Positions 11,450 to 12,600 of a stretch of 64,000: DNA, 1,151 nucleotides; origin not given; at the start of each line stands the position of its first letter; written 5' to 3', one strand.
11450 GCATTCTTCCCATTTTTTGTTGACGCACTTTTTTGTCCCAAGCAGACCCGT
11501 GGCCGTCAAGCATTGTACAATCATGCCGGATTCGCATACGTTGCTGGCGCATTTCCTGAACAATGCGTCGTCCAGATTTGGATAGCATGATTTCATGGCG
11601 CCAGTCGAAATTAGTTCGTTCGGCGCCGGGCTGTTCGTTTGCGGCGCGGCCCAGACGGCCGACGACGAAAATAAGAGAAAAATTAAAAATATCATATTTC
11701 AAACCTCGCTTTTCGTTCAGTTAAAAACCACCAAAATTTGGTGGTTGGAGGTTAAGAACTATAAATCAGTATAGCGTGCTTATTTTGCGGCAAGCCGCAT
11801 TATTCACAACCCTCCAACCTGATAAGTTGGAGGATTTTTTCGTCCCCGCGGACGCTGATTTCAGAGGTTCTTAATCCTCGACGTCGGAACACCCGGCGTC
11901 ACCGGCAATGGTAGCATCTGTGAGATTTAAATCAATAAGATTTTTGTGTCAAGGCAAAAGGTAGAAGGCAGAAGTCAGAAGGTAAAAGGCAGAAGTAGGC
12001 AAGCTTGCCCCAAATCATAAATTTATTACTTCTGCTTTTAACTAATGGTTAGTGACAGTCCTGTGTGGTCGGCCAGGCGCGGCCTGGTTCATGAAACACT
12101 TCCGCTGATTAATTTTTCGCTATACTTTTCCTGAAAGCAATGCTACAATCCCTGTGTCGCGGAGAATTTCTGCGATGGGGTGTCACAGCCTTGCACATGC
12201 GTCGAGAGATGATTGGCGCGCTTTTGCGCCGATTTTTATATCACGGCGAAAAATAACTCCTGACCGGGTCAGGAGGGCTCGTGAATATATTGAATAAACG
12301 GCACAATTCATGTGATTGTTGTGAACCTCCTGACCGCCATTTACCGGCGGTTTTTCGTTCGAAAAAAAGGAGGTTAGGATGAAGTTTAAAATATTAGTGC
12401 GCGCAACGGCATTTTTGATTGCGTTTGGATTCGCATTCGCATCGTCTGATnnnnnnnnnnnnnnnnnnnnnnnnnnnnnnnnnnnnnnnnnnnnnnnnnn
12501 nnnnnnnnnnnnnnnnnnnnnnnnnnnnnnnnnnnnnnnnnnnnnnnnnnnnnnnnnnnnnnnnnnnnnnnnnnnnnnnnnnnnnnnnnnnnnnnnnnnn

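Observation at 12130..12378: Compensatory base changes between leader copies support an RNA helix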

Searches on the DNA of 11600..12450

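Call 6: search_rna_families(source=window, start=11600, end=12450, threshold=evalue, max_evalue=10, show_alignments=3)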
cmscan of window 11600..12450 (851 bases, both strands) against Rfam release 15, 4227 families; matches with E-value up to 10: 5.
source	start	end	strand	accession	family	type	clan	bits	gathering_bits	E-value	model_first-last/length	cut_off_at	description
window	11947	12050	-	RF02479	GlsR13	Gene; snRNA; snoRNA; CD-box;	-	21.2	100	0.058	1-100/100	no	Small nucleolar RNA GlsR13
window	11946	12052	+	RF00908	MIR529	Gene; miRNA;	-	20.6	75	0.059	1-131/131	no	MIR529 microRNA precursor family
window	12137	12240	-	RF02420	Bp1_162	Gene; sRNA;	-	17.8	50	3.8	1-100/100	no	Burkholderia sRNA Bp1_Cand612_SIPHT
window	12143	12196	+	RF03163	c4-a1b1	Gene; antisense;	CL00128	17.2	46.7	0.13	1-53/53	no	a1, b1 targets of C4 antisense RNA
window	11668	11753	+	RF00125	IS128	Gene; sRNA;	-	15.1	80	2.2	89-204/209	no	IS128 RNA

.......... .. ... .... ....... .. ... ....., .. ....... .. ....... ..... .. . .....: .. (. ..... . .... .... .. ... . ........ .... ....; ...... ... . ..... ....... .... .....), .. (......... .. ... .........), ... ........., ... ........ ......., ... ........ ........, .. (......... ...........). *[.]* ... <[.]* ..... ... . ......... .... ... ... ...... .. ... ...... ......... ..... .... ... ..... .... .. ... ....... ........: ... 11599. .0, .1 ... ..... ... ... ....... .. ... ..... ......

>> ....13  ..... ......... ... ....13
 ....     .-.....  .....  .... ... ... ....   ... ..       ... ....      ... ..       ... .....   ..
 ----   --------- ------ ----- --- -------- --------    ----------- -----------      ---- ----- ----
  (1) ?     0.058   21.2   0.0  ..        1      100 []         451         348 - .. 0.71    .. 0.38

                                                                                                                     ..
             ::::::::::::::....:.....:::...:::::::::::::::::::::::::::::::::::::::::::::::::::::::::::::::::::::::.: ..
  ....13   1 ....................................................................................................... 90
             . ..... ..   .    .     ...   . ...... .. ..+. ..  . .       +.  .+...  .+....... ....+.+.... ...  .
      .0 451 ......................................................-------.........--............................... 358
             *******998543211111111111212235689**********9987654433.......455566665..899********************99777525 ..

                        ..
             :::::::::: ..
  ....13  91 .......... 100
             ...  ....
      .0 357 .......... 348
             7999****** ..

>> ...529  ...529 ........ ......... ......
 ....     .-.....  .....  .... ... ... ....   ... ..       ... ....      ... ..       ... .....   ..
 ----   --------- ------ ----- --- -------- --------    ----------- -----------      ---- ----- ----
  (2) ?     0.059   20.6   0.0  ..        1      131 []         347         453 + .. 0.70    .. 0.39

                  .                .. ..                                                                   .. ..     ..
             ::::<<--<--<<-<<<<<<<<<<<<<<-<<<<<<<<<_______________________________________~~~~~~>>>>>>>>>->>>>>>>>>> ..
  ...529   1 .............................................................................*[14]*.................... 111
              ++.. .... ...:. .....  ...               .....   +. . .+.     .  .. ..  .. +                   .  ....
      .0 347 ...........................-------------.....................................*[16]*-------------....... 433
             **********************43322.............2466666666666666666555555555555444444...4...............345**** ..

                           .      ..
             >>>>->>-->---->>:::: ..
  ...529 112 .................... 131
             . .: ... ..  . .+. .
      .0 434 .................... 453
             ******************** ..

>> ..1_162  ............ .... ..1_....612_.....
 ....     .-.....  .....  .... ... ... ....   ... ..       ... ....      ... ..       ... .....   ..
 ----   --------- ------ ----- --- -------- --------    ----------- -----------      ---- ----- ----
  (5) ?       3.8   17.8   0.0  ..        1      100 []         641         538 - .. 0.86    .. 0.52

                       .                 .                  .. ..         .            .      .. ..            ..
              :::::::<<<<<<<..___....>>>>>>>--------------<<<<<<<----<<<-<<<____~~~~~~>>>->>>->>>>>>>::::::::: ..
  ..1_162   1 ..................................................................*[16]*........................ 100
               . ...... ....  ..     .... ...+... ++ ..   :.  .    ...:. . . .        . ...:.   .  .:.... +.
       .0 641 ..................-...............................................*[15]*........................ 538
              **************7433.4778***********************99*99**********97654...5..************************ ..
